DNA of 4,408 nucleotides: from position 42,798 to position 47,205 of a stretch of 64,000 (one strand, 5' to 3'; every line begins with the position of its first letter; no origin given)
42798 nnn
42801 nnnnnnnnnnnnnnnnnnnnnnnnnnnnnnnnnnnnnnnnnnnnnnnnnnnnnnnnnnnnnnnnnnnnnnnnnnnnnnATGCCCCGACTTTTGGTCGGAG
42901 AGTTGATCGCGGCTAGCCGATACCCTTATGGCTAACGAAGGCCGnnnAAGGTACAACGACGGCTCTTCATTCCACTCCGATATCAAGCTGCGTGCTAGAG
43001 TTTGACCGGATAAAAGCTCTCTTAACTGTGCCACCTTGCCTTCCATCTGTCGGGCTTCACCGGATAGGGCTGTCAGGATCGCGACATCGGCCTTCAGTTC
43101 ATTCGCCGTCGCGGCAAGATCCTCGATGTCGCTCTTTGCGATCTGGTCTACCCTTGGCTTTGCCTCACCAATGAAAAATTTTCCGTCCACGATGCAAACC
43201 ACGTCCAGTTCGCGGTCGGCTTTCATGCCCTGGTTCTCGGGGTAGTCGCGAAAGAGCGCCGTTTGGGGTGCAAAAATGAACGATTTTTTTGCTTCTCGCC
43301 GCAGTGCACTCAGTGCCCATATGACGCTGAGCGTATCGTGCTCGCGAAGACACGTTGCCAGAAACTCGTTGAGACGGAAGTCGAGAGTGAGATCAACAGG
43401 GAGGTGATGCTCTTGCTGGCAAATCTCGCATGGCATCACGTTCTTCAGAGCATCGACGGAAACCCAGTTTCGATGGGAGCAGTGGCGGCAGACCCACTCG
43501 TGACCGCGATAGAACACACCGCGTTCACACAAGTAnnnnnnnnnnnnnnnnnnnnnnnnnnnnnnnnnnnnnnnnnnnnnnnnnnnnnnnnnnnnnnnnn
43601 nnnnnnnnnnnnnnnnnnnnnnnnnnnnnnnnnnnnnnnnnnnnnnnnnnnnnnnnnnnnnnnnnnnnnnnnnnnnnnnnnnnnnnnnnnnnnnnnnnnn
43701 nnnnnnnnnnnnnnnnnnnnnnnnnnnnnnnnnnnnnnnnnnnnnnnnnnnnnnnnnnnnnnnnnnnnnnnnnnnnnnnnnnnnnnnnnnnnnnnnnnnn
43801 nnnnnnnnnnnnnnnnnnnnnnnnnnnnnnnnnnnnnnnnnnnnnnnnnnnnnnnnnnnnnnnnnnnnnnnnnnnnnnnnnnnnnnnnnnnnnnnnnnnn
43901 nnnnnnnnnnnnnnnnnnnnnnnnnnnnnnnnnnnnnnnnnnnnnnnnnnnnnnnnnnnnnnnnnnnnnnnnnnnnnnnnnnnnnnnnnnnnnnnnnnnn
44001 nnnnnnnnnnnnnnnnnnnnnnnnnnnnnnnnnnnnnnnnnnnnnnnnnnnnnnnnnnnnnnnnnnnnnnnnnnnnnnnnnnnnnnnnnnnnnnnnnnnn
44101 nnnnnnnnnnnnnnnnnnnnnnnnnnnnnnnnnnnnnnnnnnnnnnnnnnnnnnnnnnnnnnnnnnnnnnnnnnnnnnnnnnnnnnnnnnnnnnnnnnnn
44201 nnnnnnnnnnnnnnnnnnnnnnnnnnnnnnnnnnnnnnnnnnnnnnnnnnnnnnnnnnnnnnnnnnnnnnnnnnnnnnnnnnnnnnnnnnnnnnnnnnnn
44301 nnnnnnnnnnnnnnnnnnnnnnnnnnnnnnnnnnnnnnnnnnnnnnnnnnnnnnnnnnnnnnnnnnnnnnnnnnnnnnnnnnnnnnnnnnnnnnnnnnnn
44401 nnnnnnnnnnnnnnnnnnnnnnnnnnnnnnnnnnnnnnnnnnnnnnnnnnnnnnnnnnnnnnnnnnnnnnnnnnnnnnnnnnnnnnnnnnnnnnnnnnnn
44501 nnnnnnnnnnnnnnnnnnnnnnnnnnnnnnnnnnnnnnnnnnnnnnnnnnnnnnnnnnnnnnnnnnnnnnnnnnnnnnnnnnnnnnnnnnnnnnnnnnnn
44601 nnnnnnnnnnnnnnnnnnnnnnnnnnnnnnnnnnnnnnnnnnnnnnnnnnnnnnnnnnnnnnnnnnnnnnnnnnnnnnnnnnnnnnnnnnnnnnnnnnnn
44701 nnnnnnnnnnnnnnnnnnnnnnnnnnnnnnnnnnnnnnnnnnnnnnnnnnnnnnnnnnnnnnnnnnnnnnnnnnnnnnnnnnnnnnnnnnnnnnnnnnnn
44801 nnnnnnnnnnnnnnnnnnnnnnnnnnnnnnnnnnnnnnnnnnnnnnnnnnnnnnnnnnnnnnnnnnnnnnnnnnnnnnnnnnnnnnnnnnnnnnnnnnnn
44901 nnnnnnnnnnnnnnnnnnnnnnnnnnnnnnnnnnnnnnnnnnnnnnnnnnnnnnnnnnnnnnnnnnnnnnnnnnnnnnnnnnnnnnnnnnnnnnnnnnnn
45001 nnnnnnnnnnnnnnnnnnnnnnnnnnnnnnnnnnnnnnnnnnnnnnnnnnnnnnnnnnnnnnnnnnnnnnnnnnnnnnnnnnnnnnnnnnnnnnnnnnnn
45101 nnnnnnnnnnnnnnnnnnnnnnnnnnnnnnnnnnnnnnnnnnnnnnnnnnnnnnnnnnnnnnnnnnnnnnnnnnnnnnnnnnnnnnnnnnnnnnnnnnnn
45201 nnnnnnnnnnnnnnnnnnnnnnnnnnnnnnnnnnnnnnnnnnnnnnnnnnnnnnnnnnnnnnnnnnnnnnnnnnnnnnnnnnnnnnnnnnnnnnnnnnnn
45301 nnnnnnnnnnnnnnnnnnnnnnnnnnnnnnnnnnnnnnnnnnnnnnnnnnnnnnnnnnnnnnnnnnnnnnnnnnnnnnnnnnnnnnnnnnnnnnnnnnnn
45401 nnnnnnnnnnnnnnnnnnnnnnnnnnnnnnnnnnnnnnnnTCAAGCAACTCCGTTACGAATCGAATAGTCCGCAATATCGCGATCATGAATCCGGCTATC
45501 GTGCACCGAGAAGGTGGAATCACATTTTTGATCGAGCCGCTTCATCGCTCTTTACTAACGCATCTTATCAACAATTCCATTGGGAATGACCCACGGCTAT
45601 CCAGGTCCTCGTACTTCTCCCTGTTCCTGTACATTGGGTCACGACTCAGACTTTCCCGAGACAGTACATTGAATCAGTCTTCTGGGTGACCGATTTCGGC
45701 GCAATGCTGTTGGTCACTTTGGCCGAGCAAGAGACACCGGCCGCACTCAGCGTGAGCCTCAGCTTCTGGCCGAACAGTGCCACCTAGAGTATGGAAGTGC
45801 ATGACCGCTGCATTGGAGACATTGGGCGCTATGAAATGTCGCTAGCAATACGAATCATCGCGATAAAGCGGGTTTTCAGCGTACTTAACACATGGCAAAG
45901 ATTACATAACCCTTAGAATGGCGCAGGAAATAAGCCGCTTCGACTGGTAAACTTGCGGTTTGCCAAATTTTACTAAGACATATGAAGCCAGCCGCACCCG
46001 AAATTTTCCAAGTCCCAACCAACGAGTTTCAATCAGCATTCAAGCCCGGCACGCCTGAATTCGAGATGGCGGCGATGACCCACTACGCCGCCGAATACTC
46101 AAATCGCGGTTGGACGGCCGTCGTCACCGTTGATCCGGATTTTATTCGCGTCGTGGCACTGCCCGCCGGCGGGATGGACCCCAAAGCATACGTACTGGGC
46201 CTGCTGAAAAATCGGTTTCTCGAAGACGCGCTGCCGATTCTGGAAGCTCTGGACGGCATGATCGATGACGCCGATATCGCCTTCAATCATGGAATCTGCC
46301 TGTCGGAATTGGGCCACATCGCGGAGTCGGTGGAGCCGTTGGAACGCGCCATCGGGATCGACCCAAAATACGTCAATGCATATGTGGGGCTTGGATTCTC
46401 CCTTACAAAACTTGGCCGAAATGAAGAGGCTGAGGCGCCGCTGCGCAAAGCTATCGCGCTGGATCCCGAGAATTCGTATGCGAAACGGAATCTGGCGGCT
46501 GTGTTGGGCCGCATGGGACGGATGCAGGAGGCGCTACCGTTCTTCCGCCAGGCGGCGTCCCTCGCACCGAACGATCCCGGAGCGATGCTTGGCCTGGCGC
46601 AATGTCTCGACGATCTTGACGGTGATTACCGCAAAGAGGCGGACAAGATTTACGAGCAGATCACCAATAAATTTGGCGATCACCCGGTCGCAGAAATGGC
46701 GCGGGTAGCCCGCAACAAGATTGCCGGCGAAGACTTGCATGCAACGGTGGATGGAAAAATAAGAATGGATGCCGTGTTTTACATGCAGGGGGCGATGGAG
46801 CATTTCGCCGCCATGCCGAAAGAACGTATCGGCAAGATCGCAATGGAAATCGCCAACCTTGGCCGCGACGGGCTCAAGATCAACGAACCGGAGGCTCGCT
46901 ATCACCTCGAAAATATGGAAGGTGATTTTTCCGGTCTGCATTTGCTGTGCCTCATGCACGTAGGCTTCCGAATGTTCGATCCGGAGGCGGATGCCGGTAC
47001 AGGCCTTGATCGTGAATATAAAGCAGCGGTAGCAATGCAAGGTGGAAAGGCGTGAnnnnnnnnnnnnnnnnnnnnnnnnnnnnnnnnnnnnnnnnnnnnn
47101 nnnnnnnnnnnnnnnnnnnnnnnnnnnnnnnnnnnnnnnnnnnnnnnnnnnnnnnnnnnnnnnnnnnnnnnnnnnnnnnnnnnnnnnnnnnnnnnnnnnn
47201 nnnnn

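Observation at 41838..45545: Uncharacterised two-gene locus: 831-aa Zn-ribbon/PD-(D/E)xK-like protein plus a 339-aa HExxH protein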

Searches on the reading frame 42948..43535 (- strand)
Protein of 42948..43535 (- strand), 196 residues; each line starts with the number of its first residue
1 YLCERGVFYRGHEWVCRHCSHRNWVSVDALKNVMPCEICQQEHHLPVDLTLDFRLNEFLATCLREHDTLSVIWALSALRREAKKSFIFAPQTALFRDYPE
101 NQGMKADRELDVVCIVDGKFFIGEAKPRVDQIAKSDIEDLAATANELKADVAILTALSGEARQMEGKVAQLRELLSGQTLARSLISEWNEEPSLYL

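Call 41: search_solved_structures(query=A3, max_evalue=10, show_alignments=2)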
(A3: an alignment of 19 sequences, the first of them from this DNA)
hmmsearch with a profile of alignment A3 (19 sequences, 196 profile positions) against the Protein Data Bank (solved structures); distinct sequences matched with E-value up to 10: 12.
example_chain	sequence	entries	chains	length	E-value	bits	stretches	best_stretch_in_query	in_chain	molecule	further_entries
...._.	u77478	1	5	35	0.016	18.3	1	9-42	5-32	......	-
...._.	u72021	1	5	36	0.042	16.9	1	10-42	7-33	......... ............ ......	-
9iqn_A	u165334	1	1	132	0.26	14.3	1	83-132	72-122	SnoaL-like domain-containing protein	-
3tkl_B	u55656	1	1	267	0.31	14.1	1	118-191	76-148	LidA protein, substrate of the Dot/Icm system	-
9iq5_A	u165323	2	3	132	0.59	13.1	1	83-132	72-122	SnoaL-like domain-containing protein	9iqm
3tnf_B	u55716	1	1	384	0.81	12.7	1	118-191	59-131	LidA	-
3sfv_B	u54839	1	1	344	1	12.4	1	118-191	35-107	LidA protein, substrate of the Dot/Icm system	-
3qqc_A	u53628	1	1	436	1.4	11.9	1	14-55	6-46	DNA-directed RNA polymerase subunit b, DNA-directed RNA polymerase subunit a', DNA-directe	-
9rgz_A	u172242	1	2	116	1.9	11.5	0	127-176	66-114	sc-apCC3-CW-2NTT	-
9rgy_A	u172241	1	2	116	5.6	10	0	139-176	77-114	sc-apCC3-CW-0NTT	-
9rgv_A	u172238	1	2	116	7.2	9.6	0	139-176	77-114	sc-apCC3-CW1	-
2k1p_A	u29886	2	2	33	7.2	9.6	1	13-40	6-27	Zinc finger Ran-binding domain-containing protein 2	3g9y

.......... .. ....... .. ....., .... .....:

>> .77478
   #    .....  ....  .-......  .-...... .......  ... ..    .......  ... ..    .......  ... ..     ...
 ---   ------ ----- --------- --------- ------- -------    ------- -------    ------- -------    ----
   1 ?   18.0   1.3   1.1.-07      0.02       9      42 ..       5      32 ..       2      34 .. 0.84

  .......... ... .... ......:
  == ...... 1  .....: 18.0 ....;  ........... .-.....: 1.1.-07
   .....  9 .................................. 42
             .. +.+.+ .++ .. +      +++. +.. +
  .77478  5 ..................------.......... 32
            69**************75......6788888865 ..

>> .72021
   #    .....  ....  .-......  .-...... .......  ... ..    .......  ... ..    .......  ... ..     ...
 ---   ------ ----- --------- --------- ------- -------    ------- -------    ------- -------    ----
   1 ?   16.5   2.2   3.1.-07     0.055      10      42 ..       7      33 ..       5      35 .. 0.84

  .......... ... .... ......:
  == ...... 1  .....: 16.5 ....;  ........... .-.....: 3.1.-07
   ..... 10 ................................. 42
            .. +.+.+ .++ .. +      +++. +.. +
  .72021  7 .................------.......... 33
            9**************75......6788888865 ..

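Call 55: search_protein_families(library=pfam, alignment_id=A3, max_evalue=10)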
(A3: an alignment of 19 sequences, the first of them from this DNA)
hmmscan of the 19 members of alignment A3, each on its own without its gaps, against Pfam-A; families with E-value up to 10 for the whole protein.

A. member 1, seq(196 aa): 4 families
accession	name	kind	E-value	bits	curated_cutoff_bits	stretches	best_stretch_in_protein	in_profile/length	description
PF04810.20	zf-Sec23_Sec24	-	0.0065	16.9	25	2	9-25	19-35/39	Sec23/Sec24 zinc finger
PF16988.10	Vps36-NZF-N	-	0.05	13.5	27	1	13-39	9-39/65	Vacuolar protein sorting 36 NZF-N zinc-finger domain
PF15135.11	UPF0515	-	0.063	13.1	29.8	1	11-49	108-145/271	Uncharacterised protein UPF0515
PF19491.4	DUF6026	-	0.14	12.5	26.6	1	157-181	25-49/51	Family of unknown function (DUF6026)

B. families by the number of members that match (of 19 scanned): 25 families
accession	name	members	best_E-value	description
PF04810.20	zf-Sec23_Sec24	8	0.0065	Sec23/Sec24 zinc finger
PF19133.5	DUF5816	2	0.024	Family of unknown function (DUF5816)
PF16988.10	Vps36-NZF-N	2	0.05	Vacuolar protein sorting 36 NZF-N zinc-finger domain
PF14255.11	Cys_rich_CPXG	2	0.054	Cysteine-rich CPXCG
PF07788.17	PDDEXK_10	2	0.059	PD-(D/E)XK nuclease superfamily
PF15135.11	UPF0515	2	0.063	Uncharacterised protein UPF0515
PF09002.17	Card1_endonuc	2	0.1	Card1-like, endonuclease domain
PF01870.24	Hjc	2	0.15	Archaeal holliday junction resolvase (hjc)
PF05129.18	Zn_ribbon_Elf1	1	0.016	Transcription elongation factor Elf1 like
PF23865.1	DUF7223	1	0.025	Domain of unknown function (DUF7223)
PF11781.13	Zn_ribbon_RRN7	1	0.043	Zinc-finger of RNA-polymerase I-specific TFIIB, Rrn7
PF23632.1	SAP_RNF34_RFFL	1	0.051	RNF34/RFFL SAP domain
PF14951.11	DUF4503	1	0.056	Domain of unknown function (DUF4503)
PF02663.19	FmdE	1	0.069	FmdE, Molybdenum formylmethanofuran dehydrogenase operon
PF19211.5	CoV_NSP2_N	1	0.088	Coronavirus replicase NSP2, N-terminal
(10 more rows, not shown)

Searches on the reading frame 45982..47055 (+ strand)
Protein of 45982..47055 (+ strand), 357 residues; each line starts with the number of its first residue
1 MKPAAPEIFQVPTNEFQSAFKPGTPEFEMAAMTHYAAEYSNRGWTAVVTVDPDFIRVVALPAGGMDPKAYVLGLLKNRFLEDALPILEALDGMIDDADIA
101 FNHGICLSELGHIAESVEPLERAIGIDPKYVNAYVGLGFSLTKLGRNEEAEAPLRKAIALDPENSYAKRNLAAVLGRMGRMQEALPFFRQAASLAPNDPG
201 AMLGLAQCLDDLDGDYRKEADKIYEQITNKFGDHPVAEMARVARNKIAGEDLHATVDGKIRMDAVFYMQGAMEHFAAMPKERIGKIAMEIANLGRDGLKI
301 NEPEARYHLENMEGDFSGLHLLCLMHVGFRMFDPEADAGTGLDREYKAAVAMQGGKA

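Call 3: search_protein_families(library=pfam, proteins=[window:45982-47055:+], max_evalue=1)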
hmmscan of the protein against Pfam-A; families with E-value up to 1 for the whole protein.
window:45982-47055:+ (357 aa): 26 families (the best 25 are shown)
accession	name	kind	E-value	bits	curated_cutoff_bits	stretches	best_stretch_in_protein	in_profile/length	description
PF14559.12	TPR_19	-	8.7e-16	58.5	25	3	178-237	4-61/68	Tetratricopeptide repeat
PF00515.34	TPR_1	-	9.9e-16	57.3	27.8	2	132-164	2-34/34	Tetratricopeptide repeat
PF13181.12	TPR_8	-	1.2e-14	53.5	25.7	3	132-164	2-34/34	Tetratricopeptide repeat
PF13424.12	TPR_12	-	9.2e-14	51.8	30.1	3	168-218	6-63/77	Tetratricopeptide repeat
PF13431.12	TPR_17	-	2.5e-13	49.6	24.4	3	155-185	3-33/34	Tetratricopeptide repeat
PF07719.23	TPR_2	-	1.4e-12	47.1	27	2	167-198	3-34/34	Tetratricopeptide repeat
PF13414.12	TPR_11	-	2.4e-12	46.8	26.8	2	141-179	4-42/42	TPR repeat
PF13428.12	TPR_14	-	6.1e-11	42.3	23.5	2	169-207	5-43/44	Tetratricopeptide repeat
PF13432.12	TPR_16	-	1.4e-09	38.6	32.7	2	143-199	9-65/65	Tetratricopeptide repeat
PF13374.12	TPR_10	-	6.1e-09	36.1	27.5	2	169-193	6-30/42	Tetratricopeptide repeat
PF13429.12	TPR_15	-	2.2e-08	34.3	26.2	1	110-211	159-260/280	Tetratricopeptide repeat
PF13174.12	TPR_6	-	3.3e-08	34.1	26.3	0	201-233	2-32/33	Tetratricopeptide repeat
PF13176.12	TPR_7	-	7.4e-06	26.1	27.9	1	170-198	4-32/36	Tetratricopeptide repeat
PF12895.13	ANAPC3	-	2.5e-05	24.9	27.2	2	158-216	16-72/82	Anaphase-promoting complex, cyclosome, subunit 3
PF13371.12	TPR_9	-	3.2e-05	24.3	35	1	147-200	11-64/73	Tetratricopeptide repeat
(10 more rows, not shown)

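Call 4: search_protein_families(library=padloc, proteins=[window:45982-47055:+], max_evalue=1)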
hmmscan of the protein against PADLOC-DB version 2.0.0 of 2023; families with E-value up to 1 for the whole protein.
window:45982-47055:+ (357 aa): 4 families
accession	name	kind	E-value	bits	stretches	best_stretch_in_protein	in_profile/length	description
PDLC01092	C3a198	-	9.6e-05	19.5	1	130-189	271-331/523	TPR protein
PDLC01171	TPR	-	0.0022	15.1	1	132-193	254-315/504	TPR repeats containing protein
PDLC04781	PDC-M71B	-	0.005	13.6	1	128-199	147-217/515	-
PDLC01172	TPR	-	0.037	10.8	1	136-173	89-126/448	TPR repeats containing protein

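Call 5: search_protein_families(library=ncbifam, proteins=[window:45982-47055:+], max_evalue=1)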
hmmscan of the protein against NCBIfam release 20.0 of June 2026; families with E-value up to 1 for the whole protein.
window:45982-47055:+ (357 aa): 24 families
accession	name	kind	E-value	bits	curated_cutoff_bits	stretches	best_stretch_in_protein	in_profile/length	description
NF040959.1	MamA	equivalog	1.9e-15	56.8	200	2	74-160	115-202/204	magnetosome protein MamA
TIGR02521.1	type_IV_pilW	equivalog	3.3e-11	43.2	154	2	110-193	44-127/234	type IV pilus biogenesis/stability protein PilW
TIGR02552.1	LcrH_SycD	equivalog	5.4e-10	39.1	104.8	2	160-213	47-100/136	SycD/LcrH family type III secretion system chaperone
NF033762.1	social_mot_Tgl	equivalog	1.8e-09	37.4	225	1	96-190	30-125/252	social motility TPR repeat lipoprotein Tgl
NF047558.1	TPR_END_plus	domain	1.5e-08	34.5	32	2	100-132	2-34/56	TPR end-of-group domain-containing protein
TIGR02917.1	PEP_TPR_lipo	equivalog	3.5e-08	31.8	312.2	1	95-205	361-471/899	XrtA/PEP-CTERM system TPR-repeat protein PrsT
NF008391.2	PRK11189.1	equivalog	7.3e-07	29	250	1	96-200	64-168/297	lipoprotein NlpI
NF033920.0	C39_PA2778_fam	equivalog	4e-06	26.4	150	1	109-196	168-255/255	PA2778 family cysteine peptidase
TIGR00990.1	3a0801s09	subfamily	1.4e-05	24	757.25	1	148-195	525-572/615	mitochondrial import receptor subunit TOM70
NF047507.1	TPR_BatC_Lepto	exception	0.00044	19.8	175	1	93-171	54-136/214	TPR repeat-containing protein BatC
NF008520.0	PRK11447.1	equivalog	0.00045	18.1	858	1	126-195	298-525/1157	cellulose synthase complex outer membrane protein BcsC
NF052415.1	T3SS_chap_SctY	equivalog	0.0016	19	70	1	144-213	19-91/106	type III secretion apparatus assembly chaperone SctY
NF007302.0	PRK09782.1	equivalog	0.0018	16.3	1223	1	116-229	598-712/990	phage receptor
TIGR02795.1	tol_pal_ybgF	equivalog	0.0024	18.4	90.1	1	194-241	71-116/119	tol-pal system protein YbgF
NF053720.1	NsdA_fam_reg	subfamily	0.0026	17.3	75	1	93-129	325-362/432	NsdA family TPR-like regulatory protein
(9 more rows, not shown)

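Call 44: search_protein_families(library=phrogs, proteins=[window:45982-47055:+], max_evalue=1)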
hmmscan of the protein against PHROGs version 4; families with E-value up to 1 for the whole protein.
window:45982-47055:+ (357 aa): 2 families
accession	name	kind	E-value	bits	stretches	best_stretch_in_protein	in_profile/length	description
phrog_7590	-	unknown function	1.7e-08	35.5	2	103-198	61-156/234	-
phrog_25521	-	unknown function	0.24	12.6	1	272-313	6-46/70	-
